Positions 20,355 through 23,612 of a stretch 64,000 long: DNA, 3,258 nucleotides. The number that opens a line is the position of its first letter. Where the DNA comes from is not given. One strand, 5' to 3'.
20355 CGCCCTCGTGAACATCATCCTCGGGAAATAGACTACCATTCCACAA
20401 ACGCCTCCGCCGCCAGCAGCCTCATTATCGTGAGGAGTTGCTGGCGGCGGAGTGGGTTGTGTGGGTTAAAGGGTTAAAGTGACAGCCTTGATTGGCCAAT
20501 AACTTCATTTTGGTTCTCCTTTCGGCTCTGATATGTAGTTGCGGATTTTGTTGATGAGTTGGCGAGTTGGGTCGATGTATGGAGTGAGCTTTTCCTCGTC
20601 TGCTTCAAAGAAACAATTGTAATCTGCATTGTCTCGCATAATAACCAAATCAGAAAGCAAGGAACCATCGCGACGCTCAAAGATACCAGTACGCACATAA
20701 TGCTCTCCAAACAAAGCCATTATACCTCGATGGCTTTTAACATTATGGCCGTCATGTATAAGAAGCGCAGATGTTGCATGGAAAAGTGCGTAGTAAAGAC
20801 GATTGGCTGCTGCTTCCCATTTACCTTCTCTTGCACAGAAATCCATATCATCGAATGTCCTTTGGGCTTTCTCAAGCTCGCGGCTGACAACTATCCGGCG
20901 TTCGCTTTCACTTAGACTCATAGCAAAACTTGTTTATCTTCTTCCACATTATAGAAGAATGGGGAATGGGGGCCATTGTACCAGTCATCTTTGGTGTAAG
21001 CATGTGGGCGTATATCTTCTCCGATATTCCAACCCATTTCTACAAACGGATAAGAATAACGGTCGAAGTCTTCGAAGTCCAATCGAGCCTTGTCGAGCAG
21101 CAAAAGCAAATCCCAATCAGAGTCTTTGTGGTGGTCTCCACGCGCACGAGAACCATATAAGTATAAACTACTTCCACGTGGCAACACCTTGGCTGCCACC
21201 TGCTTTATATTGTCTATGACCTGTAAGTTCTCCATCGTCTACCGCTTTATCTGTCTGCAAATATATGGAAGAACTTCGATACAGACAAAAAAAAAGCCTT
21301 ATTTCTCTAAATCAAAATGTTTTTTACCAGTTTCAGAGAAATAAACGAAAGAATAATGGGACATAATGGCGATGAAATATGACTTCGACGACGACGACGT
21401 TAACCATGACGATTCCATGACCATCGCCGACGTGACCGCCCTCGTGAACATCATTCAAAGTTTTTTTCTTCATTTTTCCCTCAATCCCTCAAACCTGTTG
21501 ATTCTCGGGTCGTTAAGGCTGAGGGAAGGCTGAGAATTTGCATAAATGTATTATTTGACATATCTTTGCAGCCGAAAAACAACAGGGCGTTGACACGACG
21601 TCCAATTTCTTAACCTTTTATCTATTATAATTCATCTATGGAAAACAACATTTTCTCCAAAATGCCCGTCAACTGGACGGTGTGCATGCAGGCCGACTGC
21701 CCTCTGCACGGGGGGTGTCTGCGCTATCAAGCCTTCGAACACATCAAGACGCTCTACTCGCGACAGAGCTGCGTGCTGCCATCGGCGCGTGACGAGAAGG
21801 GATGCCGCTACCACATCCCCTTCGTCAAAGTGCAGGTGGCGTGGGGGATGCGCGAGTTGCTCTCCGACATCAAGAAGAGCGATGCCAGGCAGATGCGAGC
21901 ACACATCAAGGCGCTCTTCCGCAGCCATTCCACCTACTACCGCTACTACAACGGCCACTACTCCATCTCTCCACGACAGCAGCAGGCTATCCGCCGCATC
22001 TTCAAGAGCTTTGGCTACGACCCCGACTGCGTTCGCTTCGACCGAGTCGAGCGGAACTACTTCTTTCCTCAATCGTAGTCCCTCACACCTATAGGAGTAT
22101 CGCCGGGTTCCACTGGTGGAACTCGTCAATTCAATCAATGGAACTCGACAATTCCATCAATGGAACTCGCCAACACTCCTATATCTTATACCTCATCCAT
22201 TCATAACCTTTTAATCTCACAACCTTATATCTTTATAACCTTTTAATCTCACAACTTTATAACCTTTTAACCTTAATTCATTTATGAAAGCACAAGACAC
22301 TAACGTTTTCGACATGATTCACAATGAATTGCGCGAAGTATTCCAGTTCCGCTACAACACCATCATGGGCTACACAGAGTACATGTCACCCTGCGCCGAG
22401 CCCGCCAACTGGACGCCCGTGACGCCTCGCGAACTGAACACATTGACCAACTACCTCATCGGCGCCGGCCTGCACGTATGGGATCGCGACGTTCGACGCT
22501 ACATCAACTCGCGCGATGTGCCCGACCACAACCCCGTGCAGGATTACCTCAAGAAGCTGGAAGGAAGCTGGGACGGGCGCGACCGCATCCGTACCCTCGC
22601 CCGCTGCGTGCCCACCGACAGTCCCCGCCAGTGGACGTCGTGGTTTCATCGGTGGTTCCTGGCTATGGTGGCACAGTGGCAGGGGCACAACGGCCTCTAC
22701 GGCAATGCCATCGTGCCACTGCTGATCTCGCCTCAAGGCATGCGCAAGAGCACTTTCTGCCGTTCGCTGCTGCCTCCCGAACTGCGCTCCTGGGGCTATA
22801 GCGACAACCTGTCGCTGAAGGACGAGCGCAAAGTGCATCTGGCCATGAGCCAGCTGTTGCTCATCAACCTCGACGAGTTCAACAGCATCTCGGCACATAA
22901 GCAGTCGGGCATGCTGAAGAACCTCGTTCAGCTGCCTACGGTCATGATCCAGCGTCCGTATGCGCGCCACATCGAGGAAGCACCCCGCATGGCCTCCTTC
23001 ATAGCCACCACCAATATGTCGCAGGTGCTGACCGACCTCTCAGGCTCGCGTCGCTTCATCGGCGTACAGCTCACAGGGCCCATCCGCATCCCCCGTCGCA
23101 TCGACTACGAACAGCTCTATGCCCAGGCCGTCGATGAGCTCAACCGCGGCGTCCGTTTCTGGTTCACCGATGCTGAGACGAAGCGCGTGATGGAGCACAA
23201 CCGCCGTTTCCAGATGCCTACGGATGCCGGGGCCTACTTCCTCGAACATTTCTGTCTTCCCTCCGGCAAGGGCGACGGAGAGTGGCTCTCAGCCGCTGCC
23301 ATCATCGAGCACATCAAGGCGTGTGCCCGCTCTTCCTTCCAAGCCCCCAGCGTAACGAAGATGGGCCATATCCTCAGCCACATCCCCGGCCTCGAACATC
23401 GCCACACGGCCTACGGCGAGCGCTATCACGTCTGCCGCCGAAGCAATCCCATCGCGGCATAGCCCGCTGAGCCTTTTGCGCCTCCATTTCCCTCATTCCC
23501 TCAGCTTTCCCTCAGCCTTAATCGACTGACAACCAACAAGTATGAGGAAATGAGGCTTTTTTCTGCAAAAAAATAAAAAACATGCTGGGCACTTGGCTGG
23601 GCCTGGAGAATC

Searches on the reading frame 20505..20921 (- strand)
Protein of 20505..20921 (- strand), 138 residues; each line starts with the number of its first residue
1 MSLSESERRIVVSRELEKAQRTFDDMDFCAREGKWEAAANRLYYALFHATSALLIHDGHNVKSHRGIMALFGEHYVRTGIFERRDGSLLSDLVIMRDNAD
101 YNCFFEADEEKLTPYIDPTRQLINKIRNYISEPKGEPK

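Call 53: search_protein_families(library=pfam, proteins=[window:20505-20921:-], max_evalue=0.00001)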
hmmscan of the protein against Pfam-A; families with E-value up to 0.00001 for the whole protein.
window:20505-20921:- (138 aa): 1 family
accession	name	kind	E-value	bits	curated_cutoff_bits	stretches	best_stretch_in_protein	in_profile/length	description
PF05168.19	HEPN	-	1.5e-12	48.1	22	1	16-127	5-115/117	HEPN domain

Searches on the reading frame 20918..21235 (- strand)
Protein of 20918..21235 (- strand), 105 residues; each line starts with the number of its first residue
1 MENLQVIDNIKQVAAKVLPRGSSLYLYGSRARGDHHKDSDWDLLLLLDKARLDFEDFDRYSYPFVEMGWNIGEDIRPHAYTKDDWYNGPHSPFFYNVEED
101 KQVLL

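Call 53: search_protein_families(library=pfam, proteins=[window:20918-21235:-], max_evalue=0.00001)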
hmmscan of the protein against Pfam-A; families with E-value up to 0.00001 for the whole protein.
window:20918-21235:- (105 aa): 2 families
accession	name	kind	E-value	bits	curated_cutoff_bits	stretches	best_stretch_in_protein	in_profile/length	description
PF01909.29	NTP_transf_2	-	1.8e-08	35.1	21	1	16-61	10-51/93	Nucleotidyltransferase domain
PF18765.7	Polbeta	-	8.4e-08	32.7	26.9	1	22-55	14-46/93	Polymerase beta, Nucleotidyltransferase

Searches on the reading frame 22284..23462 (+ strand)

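Call 53: search_protein_families(library=pfam, proteins=[window:22284-23462:+], max_evalue=0.00001)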
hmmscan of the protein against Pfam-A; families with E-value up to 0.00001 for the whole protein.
window:22284-23462:+ (392 aa): 3 families
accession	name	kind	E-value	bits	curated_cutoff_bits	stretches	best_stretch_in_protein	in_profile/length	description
PF05272.17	VapE-like_dom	-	1.5e-29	103.5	25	1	92-310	4-216/217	Virulence-associated protein E-like domain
PF12990.12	DUF3874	-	1.9e-11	44.6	28.3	1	317-383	6-71/71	Domain of unknonw function from B. Theta Gene description (DUF3874)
PF19263.5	DUF5906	-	3.7e-08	34.5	27.6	1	147-257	1-114/114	Family of unknown function (DUF5906)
